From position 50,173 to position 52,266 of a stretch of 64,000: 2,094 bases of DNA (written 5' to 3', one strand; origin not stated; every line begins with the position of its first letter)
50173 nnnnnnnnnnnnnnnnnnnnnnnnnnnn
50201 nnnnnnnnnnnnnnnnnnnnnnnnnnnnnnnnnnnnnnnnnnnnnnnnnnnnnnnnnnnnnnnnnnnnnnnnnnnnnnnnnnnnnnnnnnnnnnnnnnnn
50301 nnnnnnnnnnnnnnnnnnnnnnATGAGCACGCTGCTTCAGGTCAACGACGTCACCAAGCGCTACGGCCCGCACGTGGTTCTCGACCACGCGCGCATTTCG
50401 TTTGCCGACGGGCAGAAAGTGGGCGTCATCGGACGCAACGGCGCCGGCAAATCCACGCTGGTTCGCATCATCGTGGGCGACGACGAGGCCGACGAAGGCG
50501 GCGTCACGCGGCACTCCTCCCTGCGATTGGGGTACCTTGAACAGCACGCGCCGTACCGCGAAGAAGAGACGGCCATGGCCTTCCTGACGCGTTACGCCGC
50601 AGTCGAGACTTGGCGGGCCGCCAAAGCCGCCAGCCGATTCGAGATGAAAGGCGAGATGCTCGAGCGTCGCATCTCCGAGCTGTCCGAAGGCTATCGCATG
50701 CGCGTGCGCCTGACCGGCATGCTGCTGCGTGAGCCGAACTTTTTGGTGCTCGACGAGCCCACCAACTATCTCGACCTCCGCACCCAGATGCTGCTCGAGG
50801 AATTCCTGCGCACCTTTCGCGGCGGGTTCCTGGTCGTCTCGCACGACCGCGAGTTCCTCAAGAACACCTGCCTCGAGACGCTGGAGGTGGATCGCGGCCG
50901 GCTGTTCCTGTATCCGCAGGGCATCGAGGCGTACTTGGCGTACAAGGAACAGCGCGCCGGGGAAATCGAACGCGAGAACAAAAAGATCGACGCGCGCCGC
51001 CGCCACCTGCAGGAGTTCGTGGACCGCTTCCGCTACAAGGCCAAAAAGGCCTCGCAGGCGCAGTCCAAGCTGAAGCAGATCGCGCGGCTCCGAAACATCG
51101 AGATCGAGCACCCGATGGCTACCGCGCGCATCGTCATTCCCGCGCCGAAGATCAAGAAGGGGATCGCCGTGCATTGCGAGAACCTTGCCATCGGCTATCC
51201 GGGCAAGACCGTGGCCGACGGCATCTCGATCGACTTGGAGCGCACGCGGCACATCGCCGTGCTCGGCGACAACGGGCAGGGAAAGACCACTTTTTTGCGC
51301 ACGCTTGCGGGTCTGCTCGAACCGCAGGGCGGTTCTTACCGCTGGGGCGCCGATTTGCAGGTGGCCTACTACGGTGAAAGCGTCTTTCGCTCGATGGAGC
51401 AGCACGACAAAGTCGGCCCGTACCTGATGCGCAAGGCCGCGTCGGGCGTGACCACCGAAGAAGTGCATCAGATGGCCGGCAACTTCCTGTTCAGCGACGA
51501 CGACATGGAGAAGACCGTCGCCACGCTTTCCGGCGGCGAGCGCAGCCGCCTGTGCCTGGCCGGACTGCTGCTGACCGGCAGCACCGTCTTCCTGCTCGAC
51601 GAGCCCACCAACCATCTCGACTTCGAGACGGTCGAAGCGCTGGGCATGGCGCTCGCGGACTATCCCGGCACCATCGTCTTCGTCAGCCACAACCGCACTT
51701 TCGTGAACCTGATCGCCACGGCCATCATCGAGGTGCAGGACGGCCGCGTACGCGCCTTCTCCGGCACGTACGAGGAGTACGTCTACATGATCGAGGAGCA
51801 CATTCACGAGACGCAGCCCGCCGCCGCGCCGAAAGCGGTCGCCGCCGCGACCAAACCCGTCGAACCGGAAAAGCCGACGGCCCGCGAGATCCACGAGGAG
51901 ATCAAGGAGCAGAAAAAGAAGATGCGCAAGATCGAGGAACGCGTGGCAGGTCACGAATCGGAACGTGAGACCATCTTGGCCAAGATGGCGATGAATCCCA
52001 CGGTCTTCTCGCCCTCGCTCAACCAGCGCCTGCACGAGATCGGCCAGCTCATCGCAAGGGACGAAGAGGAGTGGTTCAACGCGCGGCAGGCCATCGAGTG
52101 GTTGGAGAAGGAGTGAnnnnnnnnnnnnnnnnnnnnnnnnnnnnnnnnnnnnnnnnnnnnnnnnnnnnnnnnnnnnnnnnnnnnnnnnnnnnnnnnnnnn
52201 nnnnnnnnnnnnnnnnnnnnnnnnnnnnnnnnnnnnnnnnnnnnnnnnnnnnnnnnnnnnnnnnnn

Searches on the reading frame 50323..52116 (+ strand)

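Call 90: search_protein_families(library=pfam, proteins=[window:50323-52116:+], max_evalue=0.00001)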
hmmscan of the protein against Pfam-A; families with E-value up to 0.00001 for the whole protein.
window:50323-52116:+ (597 aa): 7 families
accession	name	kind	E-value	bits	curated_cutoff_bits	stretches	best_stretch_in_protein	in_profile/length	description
PF00005.33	ABC_tran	-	2e-46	158.4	25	2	299-430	2-137/137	ABC transporter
PF12848.13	ABC_tran_Xtn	-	3.1e-17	62.9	25.9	1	187-262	1-76/85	ABC transporter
PF13304.12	AAA_21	-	3e-14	54.2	27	0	401-458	237-300/304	AAA domain, putative AbiEii toxin, Type IV TA system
PF02463.25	SMC_N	-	2.6e-09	37.3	40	0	214-462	89-203/220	RecF/RecN/SMC N terminal domain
PF13476.12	AAA_23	-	3.1e-07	31.6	27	0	21-50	11-39/201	AAA domain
PF13191.12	AAA_16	-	3.7e-07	31.2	32.6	0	33-164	27-158/167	AAA ATPase domain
PF13555.12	AAA_29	-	9.2e-07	29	27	0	25-47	17-39/61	P-loop containing region of AAA domain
